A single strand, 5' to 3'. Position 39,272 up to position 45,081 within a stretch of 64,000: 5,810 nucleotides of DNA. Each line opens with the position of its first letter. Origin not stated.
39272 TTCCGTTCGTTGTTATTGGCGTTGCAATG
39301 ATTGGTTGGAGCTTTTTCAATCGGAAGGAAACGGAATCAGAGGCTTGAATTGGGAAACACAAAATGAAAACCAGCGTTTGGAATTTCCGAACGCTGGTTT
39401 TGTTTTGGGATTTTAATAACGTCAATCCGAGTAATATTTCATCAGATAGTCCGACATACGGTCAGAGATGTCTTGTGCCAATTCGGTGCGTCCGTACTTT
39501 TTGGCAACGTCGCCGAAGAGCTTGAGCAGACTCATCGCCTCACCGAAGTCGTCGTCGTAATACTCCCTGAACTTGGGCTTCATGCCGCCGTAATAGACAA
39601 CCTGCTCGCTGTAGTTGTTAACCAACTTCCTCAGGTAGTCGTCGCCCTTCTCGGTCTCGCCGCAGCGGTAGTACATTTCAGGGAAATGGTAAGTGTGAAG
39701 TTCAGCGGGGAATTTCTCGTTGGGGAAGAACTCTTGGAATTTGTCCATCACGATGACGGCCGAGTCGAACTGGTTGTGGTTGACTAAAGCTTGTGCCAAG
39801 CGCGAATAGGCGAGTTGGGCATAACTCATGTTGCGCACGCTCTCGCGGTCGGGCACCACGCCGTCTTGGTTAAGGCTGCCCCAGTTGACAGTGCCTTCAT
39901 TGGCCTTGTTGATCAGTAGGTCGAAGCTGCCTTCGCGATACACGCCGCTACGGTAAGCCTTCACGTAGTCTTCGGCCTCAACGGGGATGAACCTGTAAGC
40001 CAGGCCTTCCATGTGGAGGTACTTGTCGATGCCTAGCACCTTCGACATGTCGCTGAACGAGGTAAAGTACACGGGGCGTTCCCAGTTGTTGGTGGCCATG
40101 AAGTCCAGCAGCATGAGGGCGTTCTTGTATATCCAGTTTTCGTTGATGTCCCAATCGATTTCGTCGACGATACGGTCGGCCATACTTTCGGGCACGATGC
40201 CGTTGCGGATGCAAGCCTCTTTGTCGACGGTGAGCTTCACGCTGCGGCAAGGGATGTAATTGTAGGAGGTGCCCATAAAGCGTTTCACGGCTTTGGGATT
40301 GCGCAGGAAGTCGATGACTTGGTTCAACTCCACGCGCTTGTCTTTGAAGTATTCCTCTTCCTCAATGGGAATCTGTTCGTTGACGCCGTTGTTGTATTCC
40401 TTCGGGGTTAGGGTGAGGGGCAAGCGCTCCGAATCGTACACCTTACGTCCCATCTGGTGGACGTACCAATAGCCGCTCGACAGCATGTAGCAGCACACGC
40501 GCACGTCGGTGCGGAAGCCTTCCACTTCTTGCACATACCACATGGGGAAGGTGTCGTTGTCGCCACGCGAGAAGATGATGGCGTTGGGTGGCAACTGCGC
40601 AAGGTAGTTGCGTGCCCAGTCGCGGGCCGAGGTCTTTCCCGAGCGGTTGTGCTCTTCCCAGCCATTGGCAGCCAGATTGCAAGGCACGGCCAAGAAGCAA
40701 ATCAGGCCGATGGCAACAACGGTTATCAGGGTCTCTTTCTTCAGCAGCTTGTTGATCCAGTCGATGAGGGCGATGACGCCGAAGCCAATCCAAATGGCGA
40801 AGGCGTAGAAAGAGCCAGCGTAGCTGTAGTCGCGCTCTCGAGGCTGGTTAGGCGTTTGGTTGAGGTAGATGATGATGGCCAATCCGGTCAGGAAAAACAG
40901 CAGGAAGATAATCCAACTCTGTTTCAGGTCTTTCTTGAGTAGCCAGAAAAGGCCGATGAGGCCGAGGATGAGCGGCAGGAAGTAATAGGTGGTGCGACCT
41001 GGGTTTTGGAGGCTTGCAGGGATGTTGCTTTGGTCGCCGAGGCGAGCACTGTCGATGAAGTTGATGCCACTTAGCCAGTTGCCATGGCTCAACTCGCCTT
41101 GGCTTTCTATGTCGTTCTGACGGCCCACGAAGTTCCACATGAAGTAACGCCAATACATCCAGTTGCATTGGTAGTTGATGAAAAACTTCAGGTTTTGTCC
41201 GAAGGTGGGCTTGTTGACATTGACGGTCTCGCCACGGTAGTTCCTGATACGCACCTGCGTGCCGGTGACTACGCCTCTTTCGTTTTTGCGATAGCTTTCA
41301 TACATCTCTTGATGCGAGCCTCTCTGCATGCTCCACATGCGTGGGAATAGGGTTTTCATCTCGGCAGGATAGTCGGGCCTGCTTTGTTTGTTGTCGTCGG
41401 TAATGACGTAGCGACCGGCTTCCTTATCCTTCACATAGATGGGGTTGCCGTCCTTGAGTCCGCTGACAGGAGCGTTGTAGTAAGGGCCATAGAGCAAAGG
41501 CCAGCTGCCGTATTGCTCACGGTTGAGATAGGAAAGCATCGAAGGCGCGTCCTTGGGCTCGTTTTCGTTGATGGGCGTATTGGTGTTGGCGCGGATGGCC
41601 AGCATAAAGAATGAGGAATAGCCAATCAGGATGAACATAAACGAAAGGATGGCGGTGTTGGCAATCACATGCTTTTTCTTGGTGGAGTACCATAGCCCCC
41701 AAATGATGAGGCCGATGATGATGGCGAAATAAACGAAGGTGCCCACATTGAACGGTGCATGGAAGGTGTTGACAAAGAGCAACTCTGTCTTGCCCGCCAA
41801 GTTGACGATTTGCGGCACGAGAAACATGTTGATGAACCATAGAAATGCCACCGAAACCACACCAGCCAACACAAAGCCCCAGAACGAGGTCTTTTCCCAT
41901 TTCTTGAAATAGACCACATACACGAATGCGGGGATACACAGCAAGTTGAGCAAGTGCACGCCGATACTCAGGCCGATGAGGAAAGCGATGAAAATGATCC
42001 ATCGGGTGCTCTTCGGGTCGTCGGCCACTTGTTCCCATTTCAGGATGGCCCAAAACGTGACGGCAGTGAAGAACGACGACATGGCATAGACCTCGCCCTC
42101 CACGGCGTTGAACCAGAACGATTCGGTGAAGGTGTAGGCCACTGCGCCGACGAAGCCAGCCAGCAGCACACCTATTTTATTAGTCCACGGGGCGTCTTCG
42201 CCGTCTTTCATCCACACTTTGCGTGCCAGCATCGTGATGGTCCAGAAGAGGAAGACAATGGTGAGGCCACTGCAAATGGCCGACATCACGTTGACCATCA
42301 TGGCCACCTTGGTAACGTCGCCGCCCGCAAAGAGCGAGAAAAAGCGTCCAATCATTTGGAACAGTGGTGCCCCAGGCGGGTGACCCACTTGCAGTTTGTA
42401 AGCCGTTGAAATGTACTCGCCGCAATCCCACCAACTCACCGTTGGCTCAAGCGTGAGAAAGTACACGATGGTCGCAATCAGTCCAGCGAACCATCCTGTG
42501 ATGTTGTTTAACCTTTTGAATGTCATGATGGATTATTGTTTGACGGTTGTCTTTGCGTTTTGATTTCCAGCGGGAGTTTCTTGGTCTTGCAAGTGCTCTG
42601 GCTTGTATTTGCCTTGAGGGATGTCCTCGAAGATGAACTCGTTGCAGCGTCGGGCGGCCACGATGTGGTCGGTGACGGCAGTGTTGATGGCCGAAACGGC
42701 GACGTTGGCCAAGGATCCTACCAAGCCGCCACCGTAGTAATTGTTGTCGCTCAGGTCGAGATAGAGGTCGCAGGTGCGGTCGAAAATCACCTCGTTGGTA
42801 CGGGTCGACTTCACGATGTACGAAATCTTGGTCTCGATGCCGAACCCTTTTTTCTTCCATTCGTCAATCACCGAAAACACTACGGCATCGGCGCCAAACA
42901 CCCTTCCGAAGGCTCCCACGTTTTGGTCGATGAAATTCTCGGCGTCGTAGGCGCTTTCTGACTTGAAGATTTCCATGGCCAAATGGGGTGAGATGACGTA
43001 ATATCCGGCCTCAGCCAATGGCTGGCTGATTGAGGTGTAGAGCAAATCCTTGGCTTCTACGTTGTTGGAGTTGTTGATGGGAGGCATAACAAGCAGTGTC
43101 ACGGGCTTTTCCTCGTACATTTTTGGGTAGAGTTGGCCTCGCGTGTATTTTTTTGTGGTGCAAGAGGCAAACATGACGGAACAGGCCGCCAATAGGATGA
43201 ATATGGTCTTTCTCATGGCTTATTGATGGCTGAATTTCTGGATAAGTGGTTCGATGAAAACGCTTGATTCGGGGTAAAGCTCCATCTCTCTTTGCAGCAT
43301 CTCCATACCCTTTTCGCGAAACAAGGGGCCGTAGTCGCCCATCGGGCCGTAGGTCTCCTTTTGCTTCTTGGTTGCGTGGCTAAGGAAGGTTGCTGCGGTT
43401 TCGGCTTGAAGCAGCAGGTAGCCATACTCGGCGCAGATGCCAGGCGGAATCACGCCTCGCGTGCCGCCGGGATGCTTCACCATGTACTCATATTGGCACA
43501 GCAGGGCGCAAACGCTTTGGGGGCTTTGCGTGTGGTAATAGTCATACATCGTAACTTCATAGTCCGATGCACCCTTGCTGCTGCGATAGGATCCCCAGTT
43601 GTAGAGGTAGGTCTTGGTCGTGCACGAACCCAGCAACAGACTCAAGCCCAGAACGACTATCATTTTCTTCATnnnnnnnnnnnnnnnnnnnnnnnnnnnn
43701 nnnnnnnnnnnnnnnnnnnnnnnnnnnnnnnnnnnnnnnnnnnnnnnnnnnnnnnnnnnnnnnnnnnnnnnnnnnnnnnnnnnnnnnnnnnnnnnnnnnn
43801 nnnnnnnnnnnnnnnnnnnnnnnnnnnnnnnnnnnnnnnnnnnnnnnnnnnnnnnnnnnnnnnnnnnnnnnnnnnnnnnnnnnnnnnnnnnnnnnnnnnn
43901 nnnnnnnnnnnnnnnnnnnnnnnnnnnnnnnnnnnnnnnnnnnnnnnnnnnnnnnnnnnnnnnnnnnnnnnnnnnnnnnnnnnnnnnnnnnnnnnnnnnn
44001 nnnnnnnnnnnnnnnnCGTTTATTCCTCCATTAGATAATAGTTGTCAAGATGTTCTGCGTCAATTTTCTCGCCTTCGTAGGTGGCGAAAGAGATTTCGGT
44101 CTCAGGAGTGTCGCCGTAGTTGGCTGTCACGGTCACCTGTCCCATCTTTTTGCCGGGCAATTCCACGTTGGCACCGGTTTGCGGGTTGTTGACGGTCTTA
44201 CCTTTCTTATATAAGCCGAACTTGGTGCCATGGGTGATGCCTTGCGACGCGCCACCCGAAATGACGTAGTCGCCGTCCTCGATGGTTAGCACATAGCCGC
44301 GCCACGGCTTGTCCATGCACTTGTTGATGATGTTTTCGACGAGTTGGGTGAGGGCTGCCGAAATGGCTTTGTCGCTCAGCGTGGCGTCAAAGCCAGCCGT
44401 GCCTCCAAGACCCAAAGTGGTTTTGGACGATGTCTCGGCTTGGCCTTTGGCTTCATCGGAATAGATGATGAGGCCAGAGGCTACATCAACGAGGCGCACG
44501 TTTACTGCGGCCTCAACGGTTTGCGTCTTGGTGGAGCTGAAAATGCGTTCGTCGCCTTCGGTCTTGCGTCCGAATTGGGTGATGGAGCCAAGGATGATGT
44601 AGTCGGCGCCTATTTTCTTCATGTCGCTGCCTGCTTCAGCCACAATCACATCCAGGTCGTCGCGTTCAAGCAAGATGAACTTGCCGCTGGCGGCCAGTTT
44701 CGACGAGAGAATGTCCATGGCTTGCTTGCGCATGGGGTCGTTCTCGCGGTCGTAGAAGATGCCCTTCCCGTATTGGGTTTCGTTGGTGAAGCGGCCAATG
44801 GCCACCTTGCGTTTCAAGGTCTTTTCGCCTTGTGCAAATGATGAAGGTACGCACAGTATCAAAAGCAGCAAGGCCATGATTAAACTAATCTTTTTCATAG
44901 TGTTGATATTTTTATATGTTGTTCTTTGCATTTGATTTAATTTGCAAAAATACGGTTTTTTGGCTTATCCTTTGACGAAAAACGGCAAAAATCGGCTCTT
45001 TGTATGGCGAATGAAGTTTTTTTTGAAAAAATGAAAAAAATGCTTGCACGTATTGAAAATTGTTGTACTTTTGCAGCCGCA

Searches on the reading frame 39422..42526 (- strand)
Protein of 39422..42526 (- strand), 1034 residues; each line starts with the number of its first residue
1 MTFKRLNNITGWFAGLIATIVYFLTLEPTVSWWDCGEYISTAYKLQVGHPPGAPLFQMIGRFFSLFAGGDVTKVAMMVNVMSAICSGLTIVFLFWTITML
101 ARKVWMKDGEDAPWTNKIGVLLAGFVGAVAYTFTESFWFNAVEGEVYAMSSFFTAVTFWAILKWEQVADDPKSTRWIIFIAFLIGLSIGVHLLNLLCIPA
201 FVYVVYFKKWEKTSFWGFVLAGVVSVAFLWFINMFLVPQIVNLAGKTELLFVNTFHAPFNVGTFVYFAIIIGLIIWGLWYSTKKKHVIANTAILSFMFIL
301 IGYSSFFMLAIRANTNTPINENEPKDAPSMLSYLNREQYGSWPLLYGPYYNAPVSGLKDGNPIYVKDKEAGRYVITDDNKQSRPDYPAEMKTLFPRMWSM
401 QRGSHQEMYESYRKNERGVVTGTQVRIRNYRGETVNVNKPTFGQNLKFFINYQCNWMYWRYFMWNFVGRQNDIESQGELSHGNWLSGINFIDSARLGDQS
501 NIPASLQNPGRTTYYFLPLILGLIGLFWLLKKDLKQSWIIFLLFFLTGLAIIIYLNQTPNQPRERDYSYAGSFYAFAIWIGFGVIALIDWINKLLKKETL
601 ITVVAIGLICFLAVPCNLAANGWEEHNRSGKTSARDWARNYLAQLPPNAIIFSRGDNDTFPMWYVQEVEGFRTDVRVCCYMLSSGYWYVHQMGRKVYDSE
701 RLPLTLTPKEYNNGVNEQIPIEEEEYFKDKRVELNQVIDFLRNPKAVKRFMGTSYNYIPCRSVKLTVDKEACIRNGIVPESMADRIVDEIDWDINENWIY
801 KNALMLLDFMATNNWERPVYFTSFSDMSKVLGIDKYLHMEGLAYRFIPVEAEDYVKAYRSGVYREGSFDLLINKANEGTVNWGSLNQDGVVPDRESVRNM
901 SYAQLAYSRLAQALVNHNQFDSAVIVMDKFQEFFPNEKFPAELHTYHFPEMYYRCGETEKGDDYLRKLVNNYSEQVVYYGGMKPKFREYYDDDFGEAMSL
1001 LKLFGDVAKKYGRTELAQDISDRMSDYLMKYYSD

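Call 14: search_protein_families(library=phrogs, proteins=[window:39422-42526:-], max_evalue=0.001)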
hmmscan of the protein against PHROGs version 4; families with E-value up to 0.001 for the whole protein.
window:39422-42526:- (1034 aa): 0 families

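Call 30: search_protein_families(library=pfam, proteins=[window:39422-42526:-], max_evalue=0.01)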
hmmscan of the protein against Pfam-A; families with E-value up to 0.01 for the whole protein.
window:39422-42526:- (1034 aa): 2 families
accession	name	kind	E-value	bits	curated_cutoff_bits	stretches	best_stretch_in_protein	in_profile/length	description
PF11028.14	TMEM260-like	-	4e-77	258.5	24.2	1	34-213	1-178/179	Protein O-mannosyl-transferase TMEM260-like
PF01757.29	Acyl_transf_3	-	0.0023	17.5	31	1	505-620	116-233/326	Acyltransferase domain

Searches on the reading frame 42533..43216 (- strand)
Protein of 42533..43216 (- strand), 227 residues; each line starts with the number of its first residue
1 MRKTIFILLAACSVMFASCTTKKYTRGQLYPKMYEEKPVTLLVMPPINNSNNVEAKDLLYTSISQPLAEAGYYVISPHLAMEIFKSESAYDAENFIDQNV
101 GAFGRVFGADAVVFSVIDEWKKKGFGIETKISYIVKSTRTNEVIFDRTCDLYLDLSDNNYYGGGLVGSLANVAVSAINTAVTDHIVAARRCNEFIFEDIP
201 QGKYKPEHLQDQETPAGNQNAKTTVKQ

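Call 30: search_protein_families(library=pfam, proteins=[window:42533-43216:-], max_evalue=0.01)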
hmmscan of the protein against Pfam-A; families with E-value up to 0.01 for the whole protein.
window:42533-43216:- (227 aa): 1 family
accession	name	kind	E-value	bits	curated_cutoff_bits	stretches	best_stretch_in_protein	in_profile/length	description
PF05643.16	GNA1162-like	-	6.9e-22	78.3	25.9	1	30-185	3-160/185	Putative lipoprotein GNA1162-like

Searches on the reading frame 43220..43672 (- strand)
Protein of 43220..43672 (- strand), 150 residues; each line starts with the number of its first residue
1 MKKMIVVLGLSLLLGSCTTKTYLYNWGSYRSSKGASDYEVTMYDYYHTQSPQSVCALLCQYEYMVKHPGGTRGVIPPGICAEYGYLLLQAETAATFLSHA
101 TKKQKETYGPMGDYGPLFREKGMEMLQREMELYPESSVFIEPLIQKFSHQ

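Call 30: search_protein_families(library=pfam, proteins=[window:43220-43672:-], max_evalue=0.01)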
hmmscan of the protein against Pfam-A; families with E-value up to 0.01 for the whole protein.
window:43220-43672:- (150 aa): 1 family
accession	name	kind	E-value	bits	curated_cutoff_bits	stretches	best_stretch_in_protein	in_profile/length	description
PF16068.10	DUF4810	-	1.5e-12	48.3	34.7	1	37-96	6-64/85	Domain of unknown function (DUF4810)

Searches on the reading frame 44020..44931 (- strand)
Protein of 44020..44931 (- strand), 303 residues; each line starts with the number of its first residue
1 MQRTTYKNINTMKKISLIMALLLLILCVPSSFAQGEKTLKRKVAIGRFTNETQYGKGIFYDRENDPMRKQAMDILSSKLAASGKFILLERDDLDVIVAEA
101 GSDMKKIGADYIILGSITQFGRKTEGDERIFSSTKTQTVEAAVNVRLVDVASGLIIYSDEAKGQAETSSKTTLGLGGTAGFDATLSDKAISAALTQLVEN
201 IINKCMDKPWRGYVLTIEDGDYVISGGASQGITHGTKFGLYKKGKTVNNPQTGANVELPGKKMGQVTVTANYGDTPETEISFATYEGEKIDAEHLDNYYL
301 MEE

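Call 30: search_protein_families(library=pfam, proteins=[window:44020-44931:-], max_evalue=0.01)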
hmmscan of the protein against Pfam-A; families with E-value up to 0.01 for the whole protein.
window:44020-44931:- (303 aa): 3 families
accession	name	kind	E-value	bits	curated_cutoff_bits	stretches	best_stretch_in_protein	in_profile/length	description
PF03783.19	CsgG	-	2.5e-24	86.2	20.8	1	36-214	5-206/210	Curli production assembly/transport component CsgG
PF13036.11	LpoB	-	7.5e-07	29.6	22.3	1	102-161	95-145/147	Peptidoglycan-synthase activator LpoB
PF04052.18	TolB_N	-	0.0056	17.2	22.4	0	64-122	25-88/106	TolB amino-terminal domain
